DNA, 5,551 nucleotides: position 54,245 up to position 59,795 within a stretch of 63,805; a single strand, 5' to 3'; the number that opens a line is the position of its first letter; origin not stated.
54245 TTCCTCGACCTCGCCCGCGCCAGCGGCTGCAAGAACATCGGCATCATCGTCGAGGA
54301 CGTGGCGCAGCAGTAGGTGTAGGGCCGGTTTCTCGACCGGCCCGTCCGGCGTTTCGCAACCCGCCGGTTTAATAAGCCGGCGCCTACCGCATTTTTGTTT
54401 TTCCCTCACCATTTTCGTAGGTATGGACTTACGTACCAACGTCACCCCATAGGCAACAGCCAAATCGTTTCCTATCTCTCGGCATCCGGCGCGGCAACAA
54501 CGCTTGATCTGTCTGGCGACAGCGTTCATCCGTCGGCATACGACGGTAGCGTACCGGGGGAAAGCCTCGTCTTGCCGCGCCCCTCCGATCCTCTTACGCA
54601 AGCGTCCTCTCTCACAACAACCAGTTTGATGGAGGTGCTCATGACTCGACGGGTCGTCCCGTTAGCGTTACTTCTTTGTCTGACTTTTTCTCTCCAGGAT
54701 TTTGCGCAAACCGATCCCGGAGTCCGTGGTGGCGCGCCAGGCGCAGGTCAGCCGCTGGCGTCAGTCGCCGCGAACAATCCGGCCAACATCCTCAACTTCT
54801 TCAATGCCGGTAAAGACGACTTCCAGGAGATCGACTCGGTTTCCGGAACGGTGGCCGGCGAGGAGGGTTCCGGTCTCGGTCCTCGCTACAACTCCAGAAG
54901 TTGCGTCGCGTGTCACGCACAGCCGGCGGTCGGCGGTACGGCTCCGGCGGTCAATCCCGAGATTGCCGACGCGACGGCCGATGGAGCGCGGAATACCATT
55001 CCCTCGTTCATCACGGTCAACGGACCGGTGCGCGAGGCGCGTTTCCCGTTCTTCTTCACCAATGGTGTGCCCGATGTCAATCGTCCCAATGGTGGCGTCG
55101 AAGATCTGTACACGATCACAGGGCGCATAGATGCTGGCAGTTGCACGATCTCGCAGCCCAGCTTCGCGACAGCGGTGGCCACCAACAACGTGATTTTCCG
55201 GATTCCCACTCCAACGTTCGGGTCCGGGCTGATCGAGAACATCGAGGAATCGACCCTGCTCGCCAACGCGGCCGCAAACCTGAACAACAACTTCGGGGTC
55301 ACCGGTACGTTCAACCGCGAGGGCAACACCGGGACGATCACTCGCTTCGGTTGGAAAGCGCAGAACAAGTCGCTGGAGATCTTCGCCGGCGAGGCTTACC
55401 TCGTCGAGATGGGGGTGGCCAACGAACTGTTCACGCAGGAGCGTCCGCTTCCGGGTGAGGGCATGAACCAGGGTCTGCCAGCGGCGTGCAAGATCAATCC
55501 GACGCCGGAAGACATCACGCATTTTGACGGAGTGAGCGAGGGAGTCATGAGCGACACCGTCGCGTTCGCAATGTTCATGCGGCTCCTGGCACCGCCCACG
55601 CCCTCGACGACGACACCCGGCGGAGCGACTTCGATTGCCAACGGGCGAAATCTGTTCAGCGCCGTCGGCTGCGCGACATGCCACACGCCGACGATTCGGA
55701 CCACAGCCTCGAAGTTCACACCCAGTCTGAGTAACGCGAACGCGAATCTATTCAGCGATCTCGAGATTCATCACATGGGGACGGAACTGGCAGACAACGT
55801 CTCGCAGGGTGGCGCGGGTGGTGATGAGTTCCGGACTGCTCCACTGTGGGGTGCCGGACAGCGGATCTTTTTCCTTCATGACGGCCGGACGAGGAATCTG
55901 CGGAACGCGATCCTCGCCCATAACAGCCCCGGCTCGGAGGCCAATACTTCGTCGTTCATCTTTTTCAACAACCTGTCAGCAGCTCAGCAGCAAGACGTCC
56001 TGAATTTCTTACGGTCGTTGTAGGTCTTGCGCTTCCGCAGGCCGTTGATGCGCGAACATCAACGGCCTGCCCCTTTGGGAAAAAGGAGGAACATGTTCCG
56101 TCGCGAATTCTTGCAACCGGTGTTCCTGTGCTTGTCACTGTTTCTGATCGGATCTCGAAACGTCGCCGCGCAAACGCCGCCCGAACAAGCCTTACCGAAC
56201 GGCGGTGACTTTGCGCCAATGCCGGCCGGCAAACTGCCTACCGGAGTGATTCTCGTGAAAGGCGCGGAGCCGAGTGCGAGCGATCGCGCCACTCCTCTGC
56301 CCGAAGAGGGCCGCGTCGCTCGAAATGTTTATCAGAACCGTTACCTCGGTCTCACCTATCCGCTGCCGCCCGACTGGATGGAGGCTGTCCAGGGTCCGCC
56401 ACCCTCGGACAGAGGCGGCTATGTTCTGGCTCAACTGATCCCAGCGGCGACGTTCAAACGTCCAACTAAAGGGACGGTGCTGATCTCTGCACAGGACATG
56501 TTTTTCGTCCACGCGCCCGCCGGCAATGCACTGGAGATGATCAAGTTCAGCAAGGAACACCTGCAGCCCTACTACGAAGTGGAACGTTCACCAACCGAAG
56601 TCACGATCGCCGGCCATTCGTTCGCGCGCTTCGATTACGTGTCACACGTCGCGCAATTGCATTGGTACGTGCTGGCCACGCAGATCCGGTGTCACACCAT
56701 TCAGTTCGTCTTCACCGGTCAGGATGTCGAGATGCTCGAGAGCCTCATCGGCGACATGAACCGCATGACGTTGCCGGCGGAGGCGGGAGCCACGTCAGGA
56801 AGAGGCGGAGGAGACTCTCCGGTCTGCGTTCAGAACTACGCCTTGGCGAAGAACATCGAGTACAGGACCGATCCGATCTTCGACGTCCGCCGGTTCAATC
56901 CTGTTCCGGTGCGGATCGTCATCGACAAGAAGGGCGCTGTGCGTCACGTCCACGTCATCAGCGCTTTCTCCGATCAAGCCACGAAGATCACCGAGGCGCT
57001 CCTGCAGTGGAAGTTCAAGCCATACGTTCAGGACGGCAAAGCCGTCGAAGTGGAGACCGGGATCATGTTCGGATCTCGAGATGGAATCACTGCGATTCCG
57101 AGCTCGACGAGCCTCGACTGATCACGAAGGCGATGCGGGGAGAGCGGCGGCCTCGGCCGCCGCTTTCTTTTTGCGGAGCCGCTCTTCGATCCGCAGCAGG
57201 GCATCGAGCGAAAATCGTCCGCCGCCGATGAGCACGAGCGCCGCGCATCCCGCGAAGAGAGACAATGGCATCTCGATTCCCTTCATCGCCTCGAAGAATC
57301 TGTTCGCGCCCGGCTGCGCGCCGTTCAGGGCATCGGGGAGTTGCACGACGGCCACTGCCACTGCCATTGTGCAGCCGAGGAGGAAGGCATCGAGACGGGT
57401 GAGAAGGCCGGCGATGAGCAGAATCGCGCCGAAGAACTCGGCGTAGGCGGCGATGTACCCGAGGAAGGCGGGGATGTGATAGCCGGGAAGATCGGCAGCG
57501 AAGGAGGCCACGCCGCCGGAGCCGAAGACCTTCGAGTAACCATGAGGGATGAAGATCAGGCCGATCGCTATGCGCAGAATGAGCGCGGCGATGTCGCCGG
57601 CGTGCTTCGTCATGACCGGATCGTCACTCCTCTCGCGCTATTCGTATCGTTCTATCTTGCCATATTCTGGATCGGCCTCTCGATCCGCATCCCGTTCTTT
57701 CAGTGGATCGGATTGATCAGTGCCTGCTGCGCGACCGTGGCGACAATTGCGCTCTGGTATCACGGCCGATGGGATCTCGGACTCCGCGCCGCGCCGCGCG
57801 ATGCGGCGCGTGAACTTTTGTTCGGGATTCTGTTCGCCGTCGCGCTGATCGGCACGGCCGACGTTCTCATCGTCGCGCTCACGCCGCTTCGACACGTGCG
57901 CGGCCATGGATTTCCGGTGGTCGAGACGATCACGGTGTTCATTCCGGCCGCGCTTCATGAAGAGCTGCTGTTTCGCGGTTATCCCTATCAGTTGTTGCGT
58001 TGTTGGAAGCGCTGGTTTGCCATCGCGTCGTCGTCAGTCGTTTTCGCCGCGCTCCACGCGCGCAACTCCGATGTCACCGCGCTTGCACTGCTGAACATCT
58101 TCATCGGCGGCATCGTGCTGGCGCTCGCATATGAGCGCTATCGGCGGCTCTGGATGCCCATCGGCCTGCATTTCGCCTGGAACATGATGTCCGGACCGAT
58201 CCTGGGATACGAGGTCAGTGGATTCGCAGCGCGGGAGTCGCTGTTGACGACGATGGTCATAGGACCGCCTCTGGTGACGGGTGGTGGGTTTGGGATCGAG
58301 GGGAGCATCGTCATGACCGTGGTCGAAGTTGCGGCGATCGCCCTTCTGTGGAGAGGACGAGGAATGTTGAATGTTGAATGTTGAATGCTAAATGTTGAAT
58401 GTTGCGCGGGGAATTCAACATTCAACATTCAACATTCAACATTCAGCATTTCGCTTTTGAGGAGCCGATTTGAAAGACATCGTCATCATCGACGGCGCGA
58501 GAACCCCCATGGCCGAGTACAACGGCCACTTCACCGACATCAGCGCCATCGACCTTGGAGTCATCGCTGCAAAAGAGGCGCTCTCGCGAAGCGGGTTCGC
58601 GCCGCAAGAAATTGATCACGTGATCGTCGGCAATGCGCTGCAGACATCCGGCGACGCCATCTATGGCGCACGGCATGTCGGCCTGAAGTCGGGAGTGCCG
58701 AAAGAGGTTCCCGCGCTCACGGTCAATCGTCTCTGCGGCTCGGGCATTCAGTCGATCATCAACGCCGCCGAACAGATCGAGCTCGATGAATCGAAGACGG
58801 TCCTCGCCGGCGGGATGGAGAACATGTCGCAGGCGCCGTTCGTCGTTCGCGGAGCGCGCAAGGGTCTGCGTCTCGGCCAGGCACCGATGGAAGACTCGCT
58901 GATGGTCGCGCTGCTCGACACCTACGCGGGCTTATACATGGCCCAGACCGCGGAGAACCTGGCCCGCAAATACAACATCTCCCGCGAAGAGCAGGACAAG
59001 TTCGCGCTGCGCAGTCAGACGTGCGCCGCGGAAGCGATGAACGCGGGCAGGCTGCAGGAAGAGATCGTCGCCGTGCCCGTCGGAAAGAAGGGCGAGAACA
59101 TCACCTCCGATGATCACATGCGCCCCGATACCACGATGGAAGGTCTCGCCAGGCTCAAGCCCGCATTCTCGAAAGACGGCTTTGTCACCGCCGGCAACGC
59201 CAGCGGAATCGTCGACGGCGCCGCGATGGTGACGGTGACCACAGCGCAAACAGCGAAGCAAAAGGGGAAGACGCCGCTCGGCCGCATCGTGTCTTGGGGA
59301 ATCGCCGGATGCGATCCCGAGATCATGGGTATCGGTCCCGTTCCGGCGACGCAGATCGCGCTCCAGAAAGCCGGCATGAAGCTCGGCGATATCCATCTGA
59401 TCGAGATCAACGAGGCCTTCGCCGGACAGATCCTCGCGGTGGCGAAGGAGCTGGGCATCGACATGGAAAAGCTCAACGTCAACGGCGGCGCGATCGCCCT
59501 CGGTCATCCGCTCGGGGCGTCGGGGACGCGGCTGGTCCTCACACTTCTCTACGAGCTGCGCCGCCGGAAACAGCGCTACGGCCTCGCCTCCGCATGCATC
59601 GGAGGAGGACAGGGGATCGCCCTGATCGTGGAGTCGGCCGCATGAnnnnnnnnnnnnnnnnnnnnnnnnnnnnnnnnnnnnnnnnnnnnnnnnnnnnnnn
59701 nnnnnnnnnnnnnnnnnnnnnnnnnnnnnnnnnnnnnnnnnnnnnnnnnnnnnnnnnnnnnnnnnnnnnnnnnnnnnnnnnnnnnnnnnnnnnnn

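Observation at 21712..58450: Family of intergenic hairpins built from tandem 7-nt units: same architecture, different unit sequence at each locus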

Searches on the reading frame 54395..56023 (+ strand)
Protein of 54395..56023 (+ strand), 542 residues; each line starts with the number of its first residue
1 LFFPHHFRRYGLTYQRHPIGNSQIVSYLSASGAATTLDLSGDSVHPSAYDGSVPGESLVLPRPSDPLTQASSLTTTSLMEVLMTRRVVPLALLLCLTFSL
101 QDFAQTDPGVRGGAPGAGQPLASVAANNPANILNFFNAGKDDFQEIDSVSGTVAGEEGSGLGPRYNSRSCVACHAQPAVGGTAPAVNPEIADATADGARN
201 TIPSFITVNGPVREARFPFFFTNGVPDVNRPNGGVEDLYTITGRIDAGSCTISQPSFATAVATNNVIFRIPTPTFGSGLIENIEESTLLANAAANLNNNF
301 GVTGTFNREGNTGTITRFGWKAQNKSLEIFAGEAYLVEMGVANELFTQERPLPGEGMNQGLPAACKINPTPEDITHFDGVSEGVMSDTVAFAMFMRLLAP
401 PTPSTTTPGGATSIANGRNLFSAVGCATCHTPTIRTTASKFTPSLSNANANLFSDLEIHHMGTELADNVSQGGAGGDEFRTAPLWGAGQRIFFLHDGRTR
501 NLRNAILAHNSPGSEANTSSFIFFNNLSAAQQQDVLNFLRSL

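Call 20: search_protein_families(library=pfam, proteins=[window:54395-56023:+])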
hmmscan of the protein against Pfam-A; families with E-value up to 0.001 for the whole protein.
window:54395-56023:+ (542 aa): 3 families
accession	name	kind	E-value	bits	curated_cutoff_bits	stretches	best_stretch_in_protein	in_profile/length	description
PF06537.16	DHOR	-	2.9e-33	115.5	22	1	246-542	190-499/499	Di-haem oxidoreductase, putative peroxidase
PF00034.26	Cytochrom_C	-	2.2e-08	35.7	21.3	0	414-542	1-89/90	Cytochrome c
PF13442.11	Cytochrome_CBB3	-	2.9e-05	24.8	27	0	414-447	3-29/68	Cytochrome C oxidase, cbb3-type, subunit III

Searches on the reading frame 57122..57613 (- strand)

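Call 83: search_protein_families(library=pfam, max_evalue=0.00001, proteins=[window:57122-57613:-])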
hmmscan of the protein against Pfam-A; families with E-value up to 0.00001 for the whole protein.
window:57122-57613:- (163 aa): 1 family
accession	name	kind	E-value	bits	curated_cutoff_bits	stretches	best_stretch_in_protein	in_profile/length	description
PF07681.17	DoxX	-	1.1e-18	68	23.6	1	10-90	2-83/85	DoxX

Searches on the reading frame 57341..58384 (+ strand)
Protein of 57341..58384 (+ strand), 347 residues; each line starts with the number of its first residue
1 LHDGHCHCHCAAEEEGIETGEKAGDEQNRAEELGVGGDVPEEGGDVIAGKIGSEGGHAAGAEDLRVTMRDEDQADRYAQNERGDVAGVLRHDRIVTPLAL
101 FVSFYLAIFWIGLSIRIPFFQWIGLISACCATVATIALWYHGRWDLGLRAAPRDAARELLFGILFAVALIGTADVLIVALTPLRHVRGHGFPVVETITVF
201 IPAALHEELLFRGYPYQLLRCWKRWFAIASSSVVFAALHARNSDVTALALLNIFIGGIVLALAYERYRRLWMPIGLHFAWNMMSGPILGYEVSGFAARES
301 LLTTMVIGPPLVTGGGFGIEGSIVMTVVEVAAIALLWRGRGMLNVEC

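Call 20: search_protein_families(library=pfam, proteins=[window:57341-58384:+])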
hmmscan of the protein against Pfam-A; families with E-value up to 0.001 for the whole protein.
window:57341-58384:+ (347 aa): 1 family
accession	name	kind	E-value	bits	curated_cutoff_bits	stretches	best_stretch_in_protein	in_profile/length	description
PF02517.21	Rce1-like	-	5.2e-21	75.2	22.4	1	192-283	4-93/93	Type II CAAX prenyl endopeptidase Rce1-like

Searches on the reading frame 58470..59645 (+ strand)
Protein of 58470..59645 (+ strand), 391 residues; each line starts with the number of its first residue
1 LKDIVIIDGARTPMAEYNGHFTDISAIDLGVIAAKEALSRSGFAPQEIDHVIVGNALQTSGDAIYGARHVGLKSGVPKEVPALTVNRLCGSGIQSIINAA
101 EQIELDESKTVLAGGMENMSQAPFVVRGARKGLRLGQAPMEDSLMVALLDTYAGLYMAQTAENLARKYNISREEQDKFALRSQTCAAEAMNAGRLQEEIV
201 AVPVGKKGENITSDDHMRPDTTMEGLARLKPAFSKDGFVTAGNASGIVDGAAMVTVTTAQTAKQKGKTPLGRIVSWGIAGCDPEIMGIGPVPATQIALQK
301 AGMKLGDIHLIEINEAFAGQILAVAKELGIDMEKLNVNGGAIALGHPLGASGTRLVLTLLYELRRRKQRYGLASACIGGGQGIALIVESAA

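Call 20: search_protein_families(library=pfam, proteins=[window:58470-59645:+])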
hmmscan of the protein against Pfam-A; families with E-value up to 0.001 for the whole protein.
window:58470-59645:+ (391 aa): 4 families
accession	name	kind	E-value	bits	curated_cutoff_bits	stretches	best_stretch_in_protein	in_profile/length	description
PF00108.29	Thiolase_N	-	1e-80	271.3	26.4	1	4-258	1-258/260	Thiolase, N-terminal domain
PF02803.24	Thiolase_C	-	7.6e-53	177.8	27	1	268-388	2-122/123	Thiolase, C-terminal domain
PF22691.2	Thiolase_C_1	-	3.1e-05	24.2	28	0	293-330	23-60/144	Thiolase C-terminal domain-like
PF00109.32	ketoacyl-synt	-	9.6e-05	22.5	20.8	0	81-121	166-206/252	Beta-ketoacyl synthase, N-terminal domain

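Call 43: find_encoding_contigs(protein=window:58470-59645:+, flank=6000, max_places=8)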
Protein window:58470-59645:+ (391 aa): no gene with exactly this product is on record in the collection.
